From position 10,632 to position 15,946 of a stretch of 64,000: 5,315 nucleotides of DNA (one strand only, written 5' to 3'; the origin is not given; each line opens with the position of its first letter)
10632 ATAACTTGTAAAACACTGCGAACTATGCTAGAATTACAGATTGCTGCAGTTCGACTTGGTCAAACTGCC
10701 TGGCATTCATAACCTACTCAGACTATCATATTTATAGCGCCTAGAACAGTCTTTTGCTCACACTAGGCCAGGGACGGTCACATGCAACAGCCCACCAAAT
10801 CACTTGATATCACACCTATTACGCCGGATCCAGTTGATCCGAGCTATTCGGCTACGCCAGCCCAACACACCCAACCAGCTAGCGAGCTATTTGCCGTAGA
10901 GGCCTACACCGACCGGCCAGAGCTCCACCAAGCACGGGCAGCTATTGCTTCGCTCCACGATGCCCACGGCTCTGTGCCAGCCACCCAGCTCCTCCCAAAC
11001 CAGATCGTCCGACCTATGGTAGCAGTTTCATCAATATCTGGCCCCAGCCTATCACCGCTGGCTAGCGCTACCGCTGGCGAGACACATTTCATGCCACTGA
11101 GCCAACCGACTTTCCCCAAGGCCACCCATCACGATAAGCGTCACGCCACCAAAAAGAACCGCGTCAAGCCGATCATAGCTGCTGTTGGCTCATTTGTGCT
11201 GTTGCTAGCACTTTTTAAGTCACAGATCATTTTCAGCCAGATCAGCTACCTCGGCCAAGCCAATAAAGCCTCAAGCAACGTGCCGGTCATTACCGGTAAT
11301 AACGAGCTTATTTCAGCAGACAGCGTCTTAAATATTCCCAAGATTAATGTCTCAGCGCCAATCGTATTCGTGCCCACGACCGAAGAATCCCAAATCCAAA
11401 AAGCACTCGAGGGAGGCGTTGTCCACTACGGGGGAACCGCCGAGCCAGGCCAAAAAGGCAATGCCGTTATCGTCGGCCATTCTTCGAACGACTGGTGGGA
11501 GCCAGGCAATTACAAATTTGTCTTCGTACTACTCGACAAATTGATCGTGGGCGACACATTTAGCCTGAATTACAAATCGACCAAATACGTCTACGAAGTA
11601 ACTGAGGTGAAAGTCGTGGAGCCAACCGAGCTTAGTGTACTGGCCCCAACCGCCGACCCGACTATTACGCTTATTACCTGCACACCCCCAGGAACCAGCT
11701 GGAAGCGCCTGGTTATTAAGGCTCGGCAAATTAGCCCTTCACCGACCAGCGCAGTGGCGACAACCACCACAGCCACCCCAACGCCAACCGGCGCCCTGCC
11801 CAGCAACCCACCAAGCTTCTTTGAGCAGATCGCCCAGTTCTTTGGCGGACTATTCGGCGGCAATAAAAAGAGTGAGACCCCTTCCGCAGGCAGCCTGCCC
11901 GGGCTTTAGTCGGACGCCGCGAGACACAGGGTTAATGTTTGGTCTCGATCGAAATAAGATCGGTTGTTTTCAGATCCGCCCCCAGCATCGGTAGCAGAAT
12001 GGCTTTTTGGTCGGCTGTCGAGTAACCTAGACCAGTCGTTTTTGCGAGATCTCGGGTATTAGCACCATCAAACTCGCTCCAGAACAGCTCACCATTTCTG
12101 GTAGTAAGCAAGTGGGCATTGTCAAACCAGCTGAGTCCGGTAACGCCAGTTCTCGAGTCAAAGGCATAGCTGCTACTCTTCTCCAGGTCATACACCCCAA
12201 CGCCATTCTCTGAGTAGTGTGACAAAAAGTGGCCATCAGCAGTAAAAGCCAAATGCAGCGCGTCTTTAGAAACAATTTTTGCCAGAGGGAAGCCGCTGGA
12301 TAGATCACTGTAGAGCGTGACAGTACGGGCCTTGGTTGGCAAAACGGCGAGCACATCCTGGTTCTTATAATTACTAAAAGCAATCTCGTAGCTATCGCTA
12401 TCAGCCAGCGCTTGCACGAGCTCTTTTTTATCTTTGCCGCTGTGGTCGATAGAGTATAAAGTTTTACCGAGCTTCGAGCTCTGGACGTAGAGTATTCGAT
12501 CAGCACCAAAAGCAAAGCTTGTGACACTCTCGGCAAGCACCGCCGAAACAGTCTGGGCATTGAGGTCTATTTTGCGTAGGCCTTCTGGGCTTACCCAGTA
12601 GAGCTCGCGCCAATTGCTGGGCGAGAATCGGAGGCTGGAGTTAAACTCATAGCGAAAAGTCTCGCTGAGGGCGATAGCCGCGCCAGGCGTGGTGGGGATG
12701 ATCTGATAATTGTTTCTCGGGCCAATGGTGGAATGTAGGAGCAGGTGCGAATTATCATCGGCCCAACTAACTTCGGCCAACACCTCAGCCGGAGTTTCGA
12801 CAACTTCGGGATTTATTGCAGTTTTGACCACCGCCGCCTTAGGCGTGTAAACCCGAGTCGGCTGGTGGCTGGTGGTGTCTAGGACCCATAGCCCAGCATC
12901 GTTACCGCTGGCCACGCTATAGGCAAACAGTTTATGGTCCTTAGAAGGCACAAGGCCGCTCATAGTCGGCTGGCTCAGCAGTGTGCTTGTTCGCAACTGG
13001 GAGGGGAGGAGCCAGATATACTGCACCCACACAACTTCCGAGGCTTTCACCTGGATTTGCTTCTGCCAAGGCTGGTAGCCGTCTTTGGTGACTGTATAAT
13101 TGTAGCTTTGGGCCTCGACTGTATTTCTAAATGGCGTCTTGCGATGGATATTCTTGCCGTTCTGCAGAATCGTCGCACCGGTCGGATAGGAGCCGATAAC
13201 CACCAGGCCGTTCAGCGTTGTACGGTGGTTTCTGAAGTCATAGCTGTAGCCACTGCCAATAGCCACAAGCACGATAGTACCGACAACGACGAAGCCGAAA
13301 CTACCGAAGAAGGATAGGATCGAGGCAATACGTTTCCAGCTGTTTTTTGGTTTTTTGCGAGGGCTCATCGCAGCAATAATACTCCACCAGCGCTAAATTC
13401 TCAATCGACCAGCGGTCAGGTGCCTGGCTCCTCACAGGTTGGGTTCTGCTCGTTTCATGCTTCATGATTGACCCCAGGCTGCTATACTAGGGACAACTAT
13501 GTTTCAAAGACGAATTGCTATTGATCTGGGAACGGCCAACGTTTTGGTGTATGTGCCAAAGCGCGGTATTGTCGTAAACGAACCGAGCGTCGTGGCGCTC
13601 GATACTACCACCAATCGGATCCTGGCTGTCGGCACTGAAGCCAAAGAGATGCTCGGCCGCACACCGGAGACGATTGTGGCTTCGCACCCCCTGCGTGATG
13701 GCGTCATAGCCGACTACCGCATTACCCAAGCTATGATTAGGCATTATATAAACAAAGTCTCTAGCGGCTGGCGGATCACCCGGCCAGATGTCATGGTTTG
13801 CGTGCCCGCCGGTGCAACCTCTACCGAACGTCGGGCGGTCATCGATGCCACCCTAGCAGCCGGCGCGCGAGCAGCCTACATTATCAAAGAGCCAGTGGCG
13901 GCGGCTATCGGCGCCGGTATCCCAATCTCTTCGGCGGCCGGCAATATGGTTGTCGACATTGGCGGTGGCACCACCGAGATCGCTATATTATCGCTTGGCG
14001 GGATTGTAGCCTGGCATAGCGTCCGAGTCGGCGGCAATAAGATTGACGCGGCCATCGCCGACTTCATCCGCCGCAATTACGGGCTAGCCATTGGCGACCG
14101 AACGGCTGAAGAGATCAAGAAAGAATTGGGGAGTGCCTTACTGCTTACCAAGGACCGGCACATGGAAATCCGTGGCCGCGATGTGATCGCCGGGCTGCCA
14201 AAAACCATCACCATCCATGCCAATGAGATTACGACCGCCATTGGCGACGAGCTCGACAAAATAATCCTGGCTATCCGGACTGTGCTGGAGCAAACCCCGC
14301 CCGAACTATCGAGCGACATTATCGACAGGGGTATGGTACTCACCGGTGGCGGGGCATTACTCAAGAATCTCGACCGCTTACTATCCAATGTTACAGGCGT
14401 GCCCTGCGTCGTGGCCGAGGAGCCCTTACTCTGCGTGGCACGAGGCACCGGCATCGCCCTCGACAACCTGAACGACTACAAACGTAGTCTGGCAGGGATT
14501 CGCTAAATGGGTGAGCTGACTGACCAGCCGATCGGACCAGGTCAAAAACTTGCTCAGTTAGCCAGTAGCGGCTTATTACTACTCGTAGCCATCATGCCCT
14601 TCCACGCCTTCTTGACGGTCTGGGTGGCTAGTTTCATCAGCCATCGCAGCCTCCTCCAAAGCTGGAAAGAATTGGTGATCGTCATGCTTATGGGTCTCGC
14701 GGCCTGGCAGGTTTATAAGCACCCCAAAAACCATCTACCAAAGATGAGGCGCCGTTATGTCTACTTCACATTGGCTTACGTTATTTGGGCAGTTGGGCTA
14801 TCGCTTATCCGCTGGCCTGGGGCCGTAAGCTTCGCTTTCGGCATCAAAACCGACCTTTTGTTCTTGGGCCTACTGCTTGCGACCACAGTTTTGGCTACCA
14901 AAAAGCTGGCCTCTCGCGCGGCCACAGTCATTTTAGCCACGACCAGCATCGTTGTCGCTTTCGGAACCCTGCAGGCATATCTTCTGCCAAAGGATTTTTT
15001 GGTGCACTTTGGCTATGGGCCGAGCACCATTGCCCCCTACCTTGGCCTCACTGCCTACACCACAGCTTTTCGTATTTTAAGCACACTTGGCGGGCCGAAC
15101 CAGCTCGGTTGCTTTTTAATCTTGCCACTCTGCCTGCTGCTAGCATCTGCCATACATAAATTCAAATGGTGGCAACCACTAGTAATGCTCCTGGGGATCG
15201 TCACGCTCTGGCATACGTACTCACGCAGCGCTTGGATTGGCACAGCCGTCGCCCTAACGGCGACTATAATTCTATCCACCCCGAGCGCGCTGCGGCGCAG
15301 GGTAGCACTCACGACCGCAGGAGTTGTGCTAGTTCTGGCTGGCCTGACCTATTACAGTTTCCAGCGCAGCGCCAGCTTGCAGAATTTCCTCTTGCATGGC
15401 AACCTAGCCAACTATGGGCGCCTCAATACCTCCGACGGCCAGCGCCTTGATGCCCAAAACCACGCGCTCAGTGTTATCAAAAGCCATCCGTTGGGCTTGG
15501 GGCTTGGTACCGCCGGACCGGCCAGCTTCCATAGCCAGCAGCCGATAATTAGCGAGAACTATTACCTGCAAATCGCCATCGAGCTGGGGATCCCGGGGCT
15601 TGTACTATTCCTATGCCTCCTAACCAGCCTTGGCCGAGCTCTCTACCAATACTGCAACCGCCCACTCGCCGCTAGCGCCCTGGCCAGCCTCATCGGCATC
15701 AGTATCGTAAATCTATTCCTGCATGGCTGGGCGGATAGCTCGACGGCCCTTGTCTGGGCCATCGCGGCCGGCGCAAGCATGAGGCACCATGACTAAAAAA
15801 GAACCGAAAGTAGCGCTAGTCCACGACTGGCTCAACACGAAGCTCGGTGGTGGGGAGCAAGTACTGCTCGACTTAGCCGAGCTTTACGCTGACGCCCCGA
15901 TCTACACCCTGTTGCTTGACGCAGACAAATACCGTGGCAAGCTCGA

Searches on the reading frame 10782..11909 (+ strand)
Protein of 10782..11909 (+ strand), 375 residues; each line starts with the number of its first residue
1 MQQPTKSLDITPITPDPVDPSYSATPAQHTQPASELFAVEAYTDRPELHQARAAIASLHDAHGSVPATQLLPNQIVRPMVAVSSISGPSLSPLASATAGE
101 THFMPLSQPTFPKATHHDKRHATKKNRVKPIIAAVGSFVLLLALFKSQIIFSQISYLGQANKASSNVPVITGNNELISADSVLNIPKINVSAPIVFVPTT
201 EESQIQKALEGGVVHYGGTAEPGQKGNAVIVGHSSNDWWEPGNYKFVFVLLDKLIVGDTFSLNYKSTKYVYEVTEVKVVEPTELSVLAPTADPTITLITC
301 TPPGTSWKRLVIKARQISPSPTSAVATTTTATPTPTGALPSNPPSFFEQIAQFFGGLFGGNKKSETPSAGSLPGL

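Call 39: search_protein_families(library=pfam, proteins=[window:10782-11909:+], max_evalue=0.001)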
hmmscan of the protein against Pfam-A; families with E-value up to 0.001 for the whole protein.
window:10782-11909:+ (375 aa): 1 family
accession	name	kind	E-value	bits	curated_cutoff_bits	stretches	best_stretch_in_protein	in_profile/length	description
PF04203.18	Sortase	-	1.2e-27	96.6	26.6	1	183-315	1-123/125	Sortase domain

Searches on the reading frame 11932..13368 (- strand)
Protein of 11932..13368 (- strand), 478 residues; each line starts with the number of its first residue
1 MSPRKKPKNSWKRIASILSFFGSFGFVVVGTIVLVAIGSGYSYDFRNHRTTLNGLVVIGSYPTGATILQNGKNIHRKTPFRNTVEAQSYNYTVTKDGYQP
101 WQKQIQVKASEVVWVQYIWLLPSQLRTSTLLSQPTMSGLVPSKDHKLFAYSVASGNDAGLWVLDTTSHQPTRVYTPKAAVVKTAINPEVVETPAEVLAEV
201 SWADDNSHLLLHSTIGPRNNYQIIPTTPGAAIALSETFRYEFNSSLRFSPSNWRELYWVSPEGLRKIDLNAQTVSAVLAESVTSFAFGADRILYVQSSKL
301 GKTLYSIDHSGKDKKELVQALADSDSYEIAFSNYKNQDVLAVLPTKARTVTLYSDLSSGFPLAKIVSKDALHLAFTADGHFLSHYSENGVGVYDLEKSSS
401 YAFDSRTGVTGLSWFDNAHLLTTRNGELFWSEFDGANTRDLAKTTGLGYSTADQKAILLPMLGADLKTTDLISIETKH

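Call 39: search_protein_families(library=pfam, proteins=[window:11932-13368:-], max_evalue=0.001)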
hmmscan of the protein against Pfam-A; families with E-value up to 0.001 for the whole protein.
window:11932-13368:- (478 aa): 1 family
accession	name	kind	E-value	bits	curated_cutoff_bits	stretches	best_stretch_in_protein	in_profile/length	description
PF08308.17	PEGA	-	5.3e-11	42.7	20.8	1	55-117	3-65/71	PEGA domain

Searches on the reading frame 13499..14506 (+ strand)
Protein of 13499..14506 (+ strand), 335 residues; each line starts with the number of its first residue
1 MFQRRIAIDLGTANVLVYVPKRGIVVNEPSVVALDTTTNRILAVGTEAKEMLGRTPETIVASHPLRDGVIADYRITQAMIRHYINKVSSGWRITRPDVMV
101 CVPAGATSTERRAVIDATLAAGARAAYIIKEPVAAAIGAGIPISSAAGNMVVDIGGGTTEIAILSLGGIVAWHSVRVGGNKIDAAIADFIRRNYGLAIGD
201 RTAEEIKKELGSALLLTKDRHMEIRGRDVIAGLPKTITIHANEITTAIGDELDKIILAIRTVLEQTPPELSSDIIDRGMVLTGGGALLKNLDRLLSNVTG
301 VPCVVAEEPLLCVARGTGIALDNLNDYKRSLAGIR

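Call 39: search_protein_families(library=pfam, proteins=[window:13499-14506:+], max_evalue=0.001)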
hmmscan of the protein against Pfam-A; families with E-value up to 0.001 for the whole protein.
window:13499-14506:+ (335 aa): 6 families
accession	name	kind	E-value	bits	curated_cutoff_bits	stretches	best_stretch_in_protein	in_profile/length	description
PF06723.19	MreB_Mbl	-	1.8e-137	458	27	1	4-328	2-326/327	MreB/Mbl protein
PF14450.12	FtsA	-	2.2e-13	51.1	31.8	1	150-308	1-112/127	Cell division protein FtsA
PF00012.26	HSP70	-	2.7e-13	49.4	20.6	1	97-316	135-367/599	Hsp70 protein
PF00022.25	Actin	-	9.7e-08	31.4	27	1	29-192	31-189/410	Actin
PF11104.14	PilM_2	-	3.5e-06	26.6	27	0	279-307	278-306/340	Type IV pilus assembly protein PilM;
PF06277.17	EutA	-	0.00028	20.3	27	1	132-184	125-180/475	Ethanolamine utilisation protein EutA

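Call 53: find_homologous_proteins(query=window:13499-14506:+, max_evalue=1e-50)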
Query window:13499-14506:+ (335 aa): 8000 proteins with E <= 1e-50 among 8000 candidates; the best 120 are listed.
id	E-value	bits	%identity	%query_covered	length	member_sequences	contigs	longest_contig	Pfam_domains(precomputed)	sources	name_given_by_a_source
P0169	4.3e-209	711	100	100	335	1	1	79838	PF00012.27,PF06723.20,PF14450.13,PF00022.26,PF11104.15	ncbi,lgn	-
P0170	8.2e-193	658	92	100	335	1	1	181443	PF00012.27,PF06723.20,PF14450.13,PF00022.26,PF11104.15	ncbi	-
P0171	6.8e-186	635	88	100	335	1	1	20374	PF00012.27,PF06723.20,PF14450.13,PF00022.26,PF11104.15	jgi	jgi:rod shape-determining protein MreB and related proteins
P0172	6.9e-182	622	87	100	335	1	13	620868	PF00012.27,PF06723.20,PF14450.13,PF00022.26,PF11104.15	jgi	jgi:rod shape-determining protein MreB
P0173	3.6e-181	620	86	100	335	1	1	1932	PF00012.27,PF06723.20,PF14450.13,PF00022.26,PF11104.15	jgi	jgi:rod shape-determining protein MreB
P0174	4.1e-181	619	86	100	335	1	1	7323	PF00012.27,PF06723.20,PF14450.13,PF00022.26,PF11104.15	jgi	jgi:rod shape-determining protein MreB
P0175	1.5e-180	618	85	100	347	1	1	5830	PF00012.27,PF06723.20,PF14450.13,PF00022.26,PF11104.15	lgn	-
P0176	4.5e-180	616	85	100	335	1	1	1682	PF00012.27,PF06723.20,PF14450.13,PF00022.26,PF11104.15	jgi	jgi:rod shape-determining protein MreB and related proteins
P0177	7.1e-180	615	84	100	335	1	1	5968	PF00012.27,PF06723.20,PF14450.13,PF00022.26,PF11104.15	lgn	-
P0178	8.1e-180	615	86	100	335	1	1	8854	PF00012.27,PF06723.20,PF14450.13,PF00022.26,PF11104.15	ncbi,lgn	-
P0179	2.0e-179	614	85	100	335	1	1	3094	PF00012.27,PF06723.20,PF14450.13,PF00022.26,PF11104.15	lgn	-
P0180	5.2e-179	613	85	100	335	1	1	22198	PF00012.27,PF06723.20,PF14450.13,PF00022.26,PF11104.15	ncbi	-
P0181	5.6e-179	612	85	100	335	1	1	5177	PF00012.27,PF06723.20,PF14450.13,PF00022.26,PF11104.15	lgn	-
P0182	1.1e-178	611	85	100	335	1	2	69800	PF00012.27,PF06723.20,PF14450.13,PF00022.26,PF11104.15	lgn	-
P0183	2.9e-178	610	85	100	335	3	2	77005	PF00012.27,PF06723.20,PF14450.13,PF00022.26,PF11104.15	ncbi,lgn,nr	ncbi:MAG TPA: rod shape-determining protein [Candidatus Saccharimonadales bacterium]|nr:rod shape-de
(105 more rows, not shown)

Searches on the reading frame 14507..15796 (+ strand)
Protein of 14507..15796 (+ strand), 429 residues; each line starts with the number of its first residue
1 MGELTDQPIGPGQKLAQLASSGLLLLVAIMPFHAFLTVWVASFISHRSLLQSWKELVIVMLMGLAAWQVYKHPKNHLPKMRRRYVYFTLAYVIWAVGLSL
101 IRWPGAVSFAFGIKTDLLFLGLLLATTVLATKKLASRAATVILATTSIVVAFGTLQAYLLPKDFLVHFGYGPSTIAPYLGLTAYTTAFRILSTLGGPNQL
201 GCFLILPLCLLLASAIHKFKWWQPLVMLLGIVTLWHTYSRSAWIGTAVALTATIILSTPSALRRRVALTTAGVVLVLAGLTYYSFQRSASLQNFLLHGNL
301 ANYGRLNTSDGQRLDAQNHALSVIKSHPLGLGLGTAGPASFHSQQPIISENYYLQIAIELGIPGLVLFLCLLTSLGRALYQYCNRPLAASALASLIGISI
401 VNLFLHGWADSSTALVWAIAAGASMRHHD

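Call 39: search_protein_families(library=pfam, proteins=[window:14507-15796:+], max_evalue=0.001)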
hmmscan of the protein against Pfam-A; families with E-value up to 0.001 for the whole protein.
window:14507-15796:+ (429 aa): 1 family
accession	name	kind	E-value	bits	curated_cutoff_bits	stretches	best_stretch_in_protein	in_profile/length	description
PF04932.20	Wzy_C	-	2.7e-18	66.6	31.7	1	225-369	1-149/149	O-Antigen ligase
